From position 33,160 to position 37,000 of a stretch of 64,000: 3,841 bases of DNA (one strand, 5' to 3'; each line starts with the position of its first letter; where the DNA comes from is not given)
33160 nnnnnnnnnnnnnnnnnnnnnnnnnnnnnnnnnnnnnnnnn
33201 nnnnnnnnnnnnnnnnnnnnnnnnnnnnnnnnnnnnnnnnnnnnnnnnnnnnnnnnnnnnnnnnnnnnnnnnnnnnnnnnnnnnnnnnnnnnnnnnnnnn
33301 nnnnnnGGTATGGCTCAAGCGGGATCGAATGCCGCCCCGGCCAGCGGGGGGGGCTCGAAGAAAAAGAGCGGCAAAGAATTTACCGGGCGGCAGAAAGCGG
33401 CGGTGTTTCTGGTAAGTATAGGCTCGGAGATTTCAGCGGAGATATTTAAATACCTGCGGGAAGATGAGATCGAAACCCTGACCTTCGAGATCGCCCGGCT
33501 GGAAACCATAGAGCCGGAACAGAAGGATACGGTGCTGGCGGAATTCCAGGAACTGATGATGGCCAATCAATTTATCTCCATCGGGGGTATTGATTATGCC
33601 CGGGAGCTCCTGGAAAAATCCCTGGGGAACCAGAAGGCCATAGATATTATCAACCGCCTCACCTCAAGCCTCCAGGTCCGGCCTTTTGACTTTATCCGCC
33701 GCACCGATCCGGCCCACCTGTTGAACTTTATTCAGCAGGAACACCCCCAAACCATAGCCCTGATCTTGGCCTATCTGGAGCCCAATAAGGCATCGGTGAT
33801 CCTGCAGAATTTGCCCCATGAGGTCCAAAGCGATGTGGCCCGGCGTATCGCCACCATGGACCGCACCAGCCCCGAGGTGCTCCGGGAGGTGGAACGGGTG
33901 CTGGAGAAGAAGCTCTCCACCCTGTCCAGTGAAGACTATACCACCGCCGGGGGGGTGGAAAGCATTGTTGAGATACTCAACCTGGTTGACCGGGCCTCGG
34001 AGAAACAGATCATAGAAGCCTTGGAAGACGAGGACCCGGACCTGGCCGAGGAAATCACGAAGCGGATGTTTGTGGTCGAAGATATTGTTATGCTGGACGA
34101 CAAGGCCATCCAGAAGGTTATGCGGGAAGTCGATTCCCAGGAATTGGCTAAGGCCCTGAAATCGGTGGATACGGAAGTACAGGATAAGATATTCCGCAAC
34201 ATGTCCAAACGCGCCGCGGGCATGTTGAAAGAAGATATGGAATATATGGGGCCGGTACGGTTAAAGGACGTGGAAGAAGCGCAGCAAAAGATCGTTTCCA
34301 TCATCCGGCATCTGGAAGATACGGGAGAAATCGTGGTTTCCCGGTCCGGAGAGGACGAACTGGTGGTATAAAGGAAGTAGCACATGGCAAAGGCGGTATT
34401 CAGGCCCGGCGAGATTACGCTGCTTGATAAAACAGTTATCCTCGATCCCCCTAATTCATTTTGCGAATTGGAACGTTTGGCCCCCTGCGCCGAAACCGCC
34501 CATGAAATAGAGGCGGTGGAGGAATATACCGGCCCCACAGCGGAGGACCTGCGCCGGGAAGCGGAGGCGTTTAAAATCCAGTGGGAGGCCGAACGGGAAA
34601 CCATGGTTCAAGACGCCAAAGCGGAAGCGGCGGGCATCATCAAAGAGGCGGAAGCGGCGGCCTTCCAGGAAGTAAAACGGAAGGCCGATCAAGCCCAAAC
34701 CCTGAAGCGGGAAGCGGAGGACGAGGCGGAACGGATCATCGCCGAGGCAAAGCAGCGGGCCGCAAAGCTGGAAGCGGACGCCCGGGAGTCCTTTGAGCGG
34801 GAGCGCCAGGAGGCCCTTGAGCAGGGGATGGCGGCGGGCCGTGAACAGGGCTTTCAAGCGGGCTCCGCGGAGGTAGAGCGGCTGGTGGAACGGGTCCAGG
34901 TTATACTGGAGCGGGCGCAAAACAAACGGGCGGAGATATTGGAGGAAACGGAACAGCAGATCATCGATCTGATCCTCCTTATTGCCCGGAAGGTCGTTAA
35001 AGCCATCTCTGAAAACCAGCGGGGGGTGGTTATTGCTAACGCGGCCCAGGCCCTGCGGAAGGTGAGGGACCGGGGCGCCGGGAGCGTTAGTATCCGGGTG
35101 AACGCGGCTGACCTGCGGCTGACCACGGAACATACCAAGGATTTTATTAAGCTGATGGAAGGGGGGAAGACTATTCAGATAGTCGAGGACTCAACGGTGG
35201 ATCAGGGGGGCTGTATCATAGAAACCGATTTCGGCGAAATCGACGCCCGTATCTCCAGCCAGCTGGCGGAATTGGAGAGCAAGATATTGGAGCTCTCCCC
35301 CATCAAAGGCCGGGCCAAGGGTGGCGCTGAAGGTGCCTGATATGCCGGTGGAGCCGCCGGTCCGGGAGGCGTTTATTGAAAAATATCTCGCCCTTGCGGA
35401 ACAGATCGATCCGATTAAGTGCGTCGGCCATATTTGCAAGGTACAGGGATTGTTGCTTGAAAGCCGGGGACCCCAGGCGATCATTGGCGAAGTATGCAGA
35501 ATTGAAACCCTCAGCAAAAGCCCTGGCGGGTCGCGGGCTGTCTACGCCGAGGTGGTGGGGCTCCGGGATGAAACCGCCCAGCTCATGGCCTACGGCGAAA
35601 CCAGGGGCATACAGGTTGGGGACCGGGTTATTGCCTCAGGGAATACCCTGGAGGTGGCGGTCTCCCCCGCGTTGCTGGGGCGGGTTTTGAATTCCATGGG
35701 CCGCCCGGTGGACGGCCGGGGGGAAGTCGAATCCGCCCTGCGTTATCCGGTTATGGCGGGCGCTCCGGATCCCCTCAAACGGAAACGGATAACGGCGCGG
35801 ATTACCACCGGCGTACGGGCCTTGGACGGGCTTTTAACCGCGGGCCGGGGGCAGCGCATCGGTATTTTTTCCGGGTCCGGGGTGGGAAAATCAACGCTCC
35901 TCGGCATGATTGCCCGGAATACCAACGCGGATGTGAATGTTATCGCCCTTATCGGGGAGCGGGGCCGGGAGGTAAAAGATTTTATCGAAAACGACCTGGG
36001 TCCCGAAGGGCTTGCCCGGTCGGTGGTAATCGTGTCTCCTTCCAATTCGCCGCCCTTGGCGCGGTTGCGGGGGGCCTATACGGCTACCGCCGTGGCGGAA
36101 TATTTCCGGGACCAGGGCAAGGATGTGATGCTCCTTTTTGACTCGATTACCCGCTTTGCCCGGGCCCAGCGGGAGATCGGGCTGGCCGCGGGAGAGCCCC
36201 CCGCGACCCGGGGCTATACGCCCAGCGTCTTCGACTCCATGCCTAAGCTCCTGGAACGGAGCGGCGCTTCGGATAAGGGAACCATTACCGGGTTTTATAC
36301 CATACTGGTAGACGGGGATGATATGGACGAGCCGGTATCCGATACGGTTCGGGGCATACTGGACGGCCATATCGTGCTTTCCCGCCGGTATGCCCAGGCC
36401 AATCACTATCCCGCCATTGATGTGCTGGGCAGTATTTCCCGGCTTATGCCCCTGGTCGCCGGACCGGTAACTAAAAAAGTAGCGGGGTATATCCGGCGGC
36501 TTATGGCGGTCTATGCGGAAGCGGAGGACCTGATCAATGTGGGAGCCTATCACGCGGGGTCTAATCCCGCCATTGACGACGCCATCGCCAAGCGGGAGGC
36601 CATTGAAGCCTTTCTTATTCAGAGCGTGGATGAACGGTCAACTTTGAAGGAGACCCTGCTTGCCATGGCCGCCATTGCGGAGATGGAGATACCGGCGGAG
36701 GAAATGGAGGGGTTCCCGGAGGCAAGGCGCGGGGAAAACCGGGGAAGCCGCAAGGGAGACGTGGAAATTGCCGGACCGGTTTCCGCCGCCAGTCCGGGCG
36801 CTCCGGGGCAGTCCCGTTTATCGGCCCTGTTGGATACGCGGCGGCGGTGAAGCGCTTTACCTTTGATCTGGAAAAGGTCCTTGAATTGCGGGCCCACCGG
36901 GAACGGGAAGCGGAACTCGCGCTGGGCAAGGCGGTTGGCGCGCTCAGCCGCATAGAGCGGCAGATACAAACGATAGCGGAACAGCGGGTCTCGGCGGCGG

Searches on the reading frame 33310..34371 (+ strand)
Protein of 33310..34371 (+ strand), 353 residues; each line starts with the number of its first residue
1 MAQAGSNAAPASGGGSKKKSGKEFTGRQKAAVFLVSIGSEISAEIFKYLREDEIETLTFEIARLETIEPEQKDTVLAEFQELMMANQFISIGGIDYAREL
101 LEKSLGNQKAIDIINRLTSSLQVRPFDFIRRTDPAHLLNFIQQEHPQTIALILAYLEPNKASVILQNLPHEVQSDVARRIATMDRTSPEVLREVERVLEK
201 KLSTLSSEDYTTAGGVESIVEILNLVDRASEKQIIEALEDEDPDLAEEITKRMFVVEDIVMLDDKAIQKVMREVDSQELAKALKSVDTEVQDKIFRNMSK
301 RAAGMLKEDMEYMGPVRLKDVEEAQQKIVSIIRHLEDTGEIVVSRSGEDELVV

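Call 47: search_protein_families(library=pfam, proteins=[window:33310-34371:+], max_evalue=0.001)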
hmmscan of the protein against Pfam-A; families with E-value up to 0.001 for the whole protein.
window:33310-34371:+ (353 aa): 4 families
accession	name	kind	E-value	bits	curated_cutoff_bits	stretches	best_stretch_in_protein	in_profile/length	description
PF01706.21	FliG_C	-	4.6e-47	159.2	23.3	1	236-342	1-107/108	FliG C-terminal domain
PF14842.11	FliG_N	-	5.1e-46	156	25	2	24-126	2-104/104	FliG N-terminal domain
PF14841.11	FliG_M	-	8.2e-37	125.7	25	1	134-208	1-75/76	FliG middle domain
PF03448.22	MgtE_N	-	4.5e-09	37.2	25.9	0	219-312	6-99/102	MgtE intracellular N domain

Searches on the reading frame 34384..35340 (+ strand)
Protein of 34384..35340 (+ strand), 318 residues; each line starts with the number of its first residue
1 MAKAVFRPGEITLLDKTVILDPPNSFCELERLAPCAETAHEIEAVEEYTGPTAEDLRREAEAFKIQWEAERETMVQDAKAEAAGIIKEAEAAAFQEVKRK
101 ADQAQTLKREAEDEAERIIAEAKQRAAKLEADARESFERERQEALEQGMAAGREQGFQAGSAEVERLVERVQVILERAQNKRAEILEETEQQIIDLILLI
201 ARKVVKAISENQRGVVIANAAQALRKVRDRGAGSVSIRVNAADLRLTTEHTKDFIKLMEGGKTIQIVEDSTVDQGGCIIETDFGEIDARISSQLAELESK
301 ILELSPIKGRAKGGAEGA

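Call 47: search_protein_families(library=pfam, proteins=[window:34384-35340:+], max_evalue=0.001)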
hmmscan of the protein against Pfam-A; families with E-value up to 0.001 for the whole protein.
window:34384-35340:+ (318 aa): 2 families
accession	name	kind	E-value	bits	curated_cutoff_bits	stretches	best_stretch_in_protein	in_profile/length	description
PF02108.21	FliH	-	6.7e-26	91.2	24.1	1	168-296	4-127/128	Flagellar assembly protein FliH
PF06635.17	T3SS_SCTL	-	2.5e-05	24.3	23.3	1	115-297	32-194/206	Type 3 secretion system stator protein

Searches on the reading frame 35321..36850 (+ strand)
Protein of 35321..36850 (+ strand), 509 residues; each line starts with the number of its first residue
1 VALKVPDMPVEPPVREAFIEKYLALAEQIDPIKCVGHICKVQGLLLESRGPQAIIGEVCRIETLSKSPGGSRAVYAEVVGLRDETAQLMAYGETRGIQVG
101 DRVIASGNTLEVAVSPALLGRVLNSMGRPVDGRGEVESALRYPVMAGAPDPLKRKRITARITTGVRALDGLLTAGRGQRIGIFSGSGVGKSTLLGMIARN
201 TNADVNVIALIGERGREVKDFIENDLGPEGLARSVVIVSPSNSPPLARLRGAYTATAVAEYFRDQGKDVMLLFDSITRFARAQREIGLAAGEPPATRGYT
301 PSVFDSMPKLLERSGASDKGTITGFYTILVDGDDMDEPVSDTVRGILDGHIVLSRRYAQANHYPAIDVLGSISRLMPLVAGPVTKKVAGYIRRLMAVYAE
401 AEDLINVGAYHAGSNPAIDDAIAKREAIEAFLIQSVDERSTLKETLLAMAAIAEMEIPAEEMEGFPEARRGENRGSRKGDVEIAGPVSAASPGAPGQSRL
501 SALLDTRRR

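Call 47: search_protein_families(library=pfam, proteins=[window:35321-36850:+], max_evalue=0.001)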
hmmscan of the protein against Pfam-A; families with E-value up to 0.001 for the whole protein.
window:35321-36850:+ (509 aa): 4 families
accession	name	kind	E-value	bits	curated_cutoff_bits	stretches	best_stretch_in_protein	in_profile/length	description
PF00006.31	ATP-synt_ab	-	1.1e-87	293.5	29.5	1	164-373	1-213/213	ATP synthase alpha/beta family, nucleotide-binding domain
PF18269.6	T3SS_ATPase_C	-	7.5e-24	83.8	22.7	1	385-450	6-71/72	T3SS EscN ATPase C-terminal domain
PF02874.29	ATP-synt_ab_N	-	8.7e-11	42.6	20.9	1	38-107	1-69/69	ATP synthase alpha/beta family, beta-barrel domain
PF00005.33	ABC_tran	-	0.0008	20.5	25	0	172-210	6-44/137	ABC transporter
